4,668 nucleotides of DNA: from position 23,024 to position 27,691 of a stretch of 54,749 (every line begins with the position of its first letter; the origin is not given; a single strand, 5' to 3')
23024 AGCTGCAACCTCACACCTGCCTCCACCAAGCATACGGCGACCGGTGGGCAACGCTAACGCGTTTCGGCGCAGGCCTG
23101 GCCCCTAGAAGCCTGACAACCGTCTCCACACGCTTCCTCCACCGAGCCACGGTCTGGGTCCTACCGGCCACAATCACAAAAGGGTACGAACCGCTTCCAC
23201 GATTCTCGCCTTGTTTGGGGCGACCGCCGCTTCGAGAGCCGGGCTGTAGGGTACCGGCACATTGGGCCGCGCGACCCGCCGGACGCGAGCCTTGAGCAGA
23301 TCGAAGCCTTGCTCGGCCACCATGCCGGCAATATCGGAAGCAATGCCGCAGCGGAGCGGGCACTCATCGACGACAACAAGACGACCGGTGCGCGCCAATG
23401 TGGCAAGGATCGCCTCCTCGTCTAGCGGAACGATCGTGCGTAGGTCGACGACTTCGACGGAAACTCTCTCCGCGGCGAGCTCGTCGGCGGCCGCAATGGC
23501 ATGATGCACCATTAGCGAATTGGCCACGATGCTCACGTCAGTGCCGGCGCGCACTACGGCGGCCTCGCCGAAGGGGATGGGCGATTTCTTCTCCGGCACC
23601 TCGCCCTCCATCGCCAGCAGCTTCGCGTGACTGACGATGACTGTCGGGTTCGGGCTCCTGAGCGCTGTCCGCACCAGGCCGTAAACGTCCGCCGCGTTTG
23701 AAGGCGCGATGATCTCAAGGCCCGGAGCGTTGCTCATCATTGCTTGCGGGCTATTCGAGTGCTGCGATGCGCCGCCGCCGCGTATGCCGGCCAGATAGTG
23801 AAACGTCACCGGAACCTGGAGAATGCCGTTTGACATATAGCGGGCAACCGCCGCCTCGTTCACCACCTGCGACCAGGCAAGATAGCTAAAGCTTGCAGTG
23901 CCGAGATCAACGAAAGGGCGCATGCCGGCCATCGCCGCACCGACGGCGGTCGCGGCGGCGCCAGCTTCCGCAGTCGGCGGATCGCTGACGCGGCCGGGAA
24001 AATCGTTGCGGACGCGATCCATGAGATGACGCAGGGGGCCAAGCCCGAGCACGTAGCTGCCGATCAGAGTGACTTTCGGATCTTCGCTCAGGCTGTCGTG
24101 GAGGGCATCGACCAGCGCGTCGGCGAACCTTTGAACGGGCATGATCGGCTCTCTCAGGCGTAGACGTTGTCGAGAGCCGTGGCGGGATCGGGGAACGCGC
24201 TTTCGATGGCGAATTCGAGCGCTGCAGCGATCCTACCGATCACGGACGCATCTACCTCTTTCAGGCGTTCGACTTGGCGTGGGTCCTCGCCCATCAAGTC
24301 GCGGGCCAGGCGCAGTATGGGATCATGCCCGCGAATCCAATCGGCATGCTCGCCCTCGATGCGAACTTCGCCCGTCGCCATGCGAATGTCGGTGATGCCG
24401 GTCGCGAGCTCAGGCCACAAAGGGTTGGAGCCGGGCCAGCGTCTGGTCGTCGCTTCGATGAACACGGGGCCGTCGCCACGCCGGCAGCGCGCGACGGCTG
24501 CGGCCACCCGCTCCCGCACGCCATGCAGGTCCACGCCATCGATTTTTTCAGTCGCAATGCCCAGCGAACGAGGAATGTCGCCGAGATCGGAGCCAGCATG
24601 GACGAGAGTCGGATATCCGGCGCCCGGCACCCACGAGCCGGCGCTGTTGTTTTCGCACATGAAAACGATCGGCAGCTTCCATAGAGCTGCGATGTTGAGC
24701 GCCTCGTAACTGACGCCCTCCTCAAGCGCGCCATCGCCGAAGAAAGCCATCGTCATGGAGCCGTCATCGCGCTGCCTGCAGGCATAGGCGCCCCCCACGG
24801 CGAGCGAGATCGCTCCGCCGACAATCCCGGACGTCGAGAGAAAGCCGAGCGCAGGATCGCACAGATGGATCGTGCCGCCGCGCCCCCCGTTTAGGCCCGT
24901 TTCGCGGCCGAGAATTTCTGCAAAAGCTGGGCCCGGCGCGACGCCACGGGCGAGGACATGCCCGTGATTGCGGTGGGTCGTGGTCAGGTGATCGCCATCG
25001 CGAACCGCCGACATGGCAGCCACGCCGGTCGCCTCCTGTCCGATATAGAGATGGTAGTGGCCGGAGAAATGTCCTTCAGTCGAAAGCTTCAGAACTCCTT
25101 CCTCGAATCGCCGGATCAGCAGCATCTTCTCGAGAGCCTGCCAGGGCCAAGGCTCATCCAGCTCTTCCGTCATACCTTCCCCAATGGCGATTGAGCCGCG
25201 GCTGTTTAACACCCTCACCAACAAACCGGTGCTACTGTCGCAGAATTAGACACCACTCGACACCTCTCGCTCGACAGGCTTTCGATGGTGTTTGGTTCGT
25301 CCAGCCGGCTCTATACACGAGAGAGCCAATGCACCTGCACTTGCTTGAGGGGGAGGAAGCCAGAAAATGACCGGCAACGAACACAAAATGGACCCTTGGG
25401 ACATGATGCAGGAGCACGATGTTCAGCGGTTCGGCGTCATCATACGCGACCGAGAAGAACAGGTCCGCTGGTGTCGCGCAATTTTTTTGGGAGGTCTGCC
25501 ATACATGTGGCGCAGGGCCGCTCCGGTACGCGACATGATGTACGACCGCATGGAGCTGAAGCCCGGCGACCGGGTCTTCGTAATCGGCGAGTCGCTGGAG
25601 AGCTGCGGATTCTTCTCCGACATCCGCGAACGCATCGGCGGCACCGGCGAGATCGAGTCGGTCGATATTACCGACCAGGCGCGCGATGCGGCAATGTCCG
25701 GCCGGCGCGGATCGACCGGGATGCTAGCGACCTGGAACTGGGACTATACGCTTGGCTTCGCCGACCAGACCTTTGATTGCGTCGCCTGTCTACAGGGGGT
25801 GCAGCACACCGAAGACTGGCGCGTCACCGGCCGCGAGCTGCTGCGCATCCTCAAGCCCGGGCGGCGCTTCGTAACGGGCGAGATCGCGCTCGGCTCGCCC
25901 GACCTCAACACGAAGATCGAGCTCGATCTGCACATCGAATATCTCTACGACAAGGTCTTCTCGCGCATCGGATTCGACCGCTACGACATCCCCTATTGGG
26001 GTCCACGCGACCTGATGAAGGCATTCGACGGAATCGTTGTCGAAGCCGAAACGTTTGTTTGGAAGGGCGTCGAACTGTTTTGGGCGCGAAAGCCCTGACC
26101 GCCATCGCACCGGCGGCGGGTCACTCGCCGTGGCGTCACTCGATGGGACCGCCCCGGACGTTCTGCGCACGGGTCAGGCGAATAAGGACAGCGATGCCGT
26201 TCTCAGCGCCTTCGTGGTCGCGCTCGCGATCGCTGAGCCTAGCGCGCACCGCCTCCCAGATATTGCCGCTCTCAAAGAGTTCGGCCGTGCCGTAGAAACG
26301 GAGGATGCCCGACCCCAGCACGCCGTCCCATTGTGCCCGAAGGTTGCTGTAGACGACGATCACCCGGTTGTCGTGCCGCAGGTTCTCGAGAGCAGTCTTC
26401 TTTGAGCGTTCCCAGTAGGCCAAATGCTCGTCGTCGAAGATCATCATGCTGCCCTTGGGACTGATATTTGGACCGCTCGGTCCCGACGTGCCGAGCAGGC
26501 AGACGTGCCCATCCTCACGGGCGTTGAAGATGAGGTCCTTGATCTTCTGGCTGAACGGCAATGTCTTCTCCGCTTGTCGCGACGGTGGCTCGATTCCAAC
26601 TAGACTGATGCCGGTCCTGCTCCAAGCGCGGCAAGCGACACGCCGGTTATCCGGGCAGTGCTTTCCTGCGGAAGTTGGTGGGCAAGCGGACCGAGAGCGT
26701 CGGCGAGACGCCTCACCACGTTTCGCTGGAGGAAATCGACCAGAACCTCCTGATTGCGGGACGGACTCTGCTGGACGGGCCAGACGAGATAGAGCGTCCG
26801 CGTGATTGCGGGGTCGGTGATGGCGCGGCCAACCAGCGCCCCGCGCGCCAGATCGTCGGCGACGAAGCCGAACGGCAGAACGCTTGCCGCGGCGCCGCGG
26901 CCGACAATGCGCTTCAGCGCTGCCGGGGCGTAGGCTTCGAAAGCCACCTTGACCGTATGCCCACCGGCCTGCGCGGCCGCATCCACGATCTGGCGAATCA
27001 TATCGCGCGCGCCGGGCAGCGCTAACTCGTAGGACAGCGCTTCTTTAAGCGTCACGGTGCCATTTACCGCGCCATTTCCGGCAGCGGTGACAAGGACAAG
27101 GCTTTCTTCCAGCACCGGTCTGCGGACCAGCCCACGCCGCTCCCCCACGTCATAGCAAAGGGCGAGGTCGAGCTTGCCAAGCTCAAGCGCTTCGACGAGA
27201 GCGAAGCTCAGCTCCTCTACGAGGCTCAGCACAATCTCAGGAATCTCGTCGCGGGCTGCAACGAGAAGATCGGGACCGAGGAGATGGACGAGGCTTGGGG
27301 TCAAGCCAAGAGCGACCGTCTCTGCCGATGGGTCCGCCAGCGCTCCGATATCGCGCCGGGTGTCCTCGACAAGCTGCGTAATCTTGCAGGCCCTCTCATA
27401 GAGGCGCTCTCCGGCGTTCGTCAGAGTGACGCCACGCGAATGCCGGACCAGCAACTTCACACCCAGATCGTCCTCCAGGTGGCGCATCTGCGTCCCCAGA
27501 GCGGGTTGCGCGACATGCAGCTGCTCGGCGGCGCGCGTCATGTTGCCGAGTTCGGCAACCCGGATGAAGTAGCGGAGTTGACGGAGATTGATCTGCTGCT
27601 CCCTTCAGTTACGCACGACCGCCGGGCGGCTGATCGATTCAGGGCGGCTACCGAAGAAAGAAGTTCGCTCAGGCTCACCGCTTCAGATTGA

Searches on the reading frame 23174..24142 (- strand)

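Call 17: search_protein_families(library=pfam, proteins=[window:23174-24142:-], max_evalue=0.01)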
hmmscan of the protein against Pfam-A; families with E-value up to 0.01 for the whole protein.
window:23174-24142:- (322 aa): 2 families
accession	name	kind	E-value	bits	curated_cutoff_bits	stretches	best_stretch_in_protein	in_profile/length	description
PF02780.25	Transketolase_C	-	4e-37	127.3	25.9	1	192-314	1-124/124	Transketolase, C-terminal domain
PF02779.29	Transket_pyr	-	7.7e-25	88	27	1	7-176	6-172/174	Transketolase, pyrimidine binding domain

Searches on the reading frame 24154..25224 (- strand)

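Call 17: search_protein_families(library=pfam, proteins=[window:24154-25224:-], max_evalue=0.01)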
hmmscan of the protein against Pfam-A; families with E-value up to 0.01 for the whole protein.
window:24154-25224:- (356 aa): 3 families
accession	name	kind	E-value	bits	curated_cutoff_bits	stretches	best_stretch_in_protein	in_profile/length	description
PF00676.26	E1_dh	-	1.2e-46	159.5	22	1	32-263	1-227/300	Dehydrogenase E1 component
PF13292.11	DXP_synthase_N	-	3.8e-06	26.8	21.2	1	136-193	114-171/274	1-deoxy-D-xylulose-5-phosphate synthase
PF00456.26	Transketolase_N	-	0.0041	16.6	22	1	156-185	145-174/334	Transketolase, thiamine diphosphate binding domain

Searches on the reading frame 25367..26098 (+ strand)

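Call 15: search_protein_families(library=pfam, proteins=[window:25367-26098:+], max_evalue=0.001)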
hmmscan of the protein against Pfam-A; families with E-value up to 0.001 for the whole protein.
window:25367-26098:+ (243 aa): 3 families
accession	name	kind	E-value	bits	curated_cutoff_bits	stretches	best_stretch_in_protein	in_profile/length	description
PF08241.18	Methyltransf_11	-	2.2e-07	31.8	21.2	1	94-169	19-94/95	Methyltransferase domain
PF01209.24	Ubie_methyltran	-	7.7e-05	22.6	20.1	1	83-172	62-153/233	ubiE/COQ5 methyltransferase family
PF13649.12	Methyltransf_25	-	0.00032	21.8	27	1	88-165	17-96/97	Methyltransferase domain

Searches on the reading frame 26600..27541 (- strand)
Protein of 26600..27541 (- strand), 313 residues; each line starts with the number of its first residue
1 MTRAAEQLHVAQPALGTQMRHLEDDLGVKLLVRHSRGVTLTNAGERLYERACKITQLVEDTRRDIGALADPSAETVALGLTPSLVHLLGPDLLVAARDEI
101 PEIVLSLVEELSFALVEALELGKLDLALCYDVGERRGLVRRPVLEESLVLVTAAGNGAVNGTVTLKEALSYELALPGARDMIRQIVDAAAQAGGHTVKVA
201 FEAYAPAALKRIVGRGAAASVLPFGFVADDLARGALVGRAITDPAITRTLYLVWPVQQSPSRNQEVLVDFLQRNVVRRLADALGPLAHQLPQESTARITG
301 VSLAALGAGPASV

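Call 15: search_protein_families(library=pfam, proteins=[window:26600-27541:-], max_evalue=0.001)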
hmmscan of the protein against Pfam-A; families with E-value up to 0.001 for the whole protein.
window:26600-27541:- (313 aa): 2 families
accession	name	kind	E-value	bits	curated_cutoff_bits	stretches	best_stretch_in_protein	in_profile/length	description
PF03466.25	LysR_substrate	-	9.1e-32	110.6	28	1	72-273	4-206/209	LysR substrate binding domain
PF00126.33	HTH_1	-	1.2e-15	57.6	26.6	1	1-45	16-60/60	Bacterial regulatory helix-turn-helix protein, lysR family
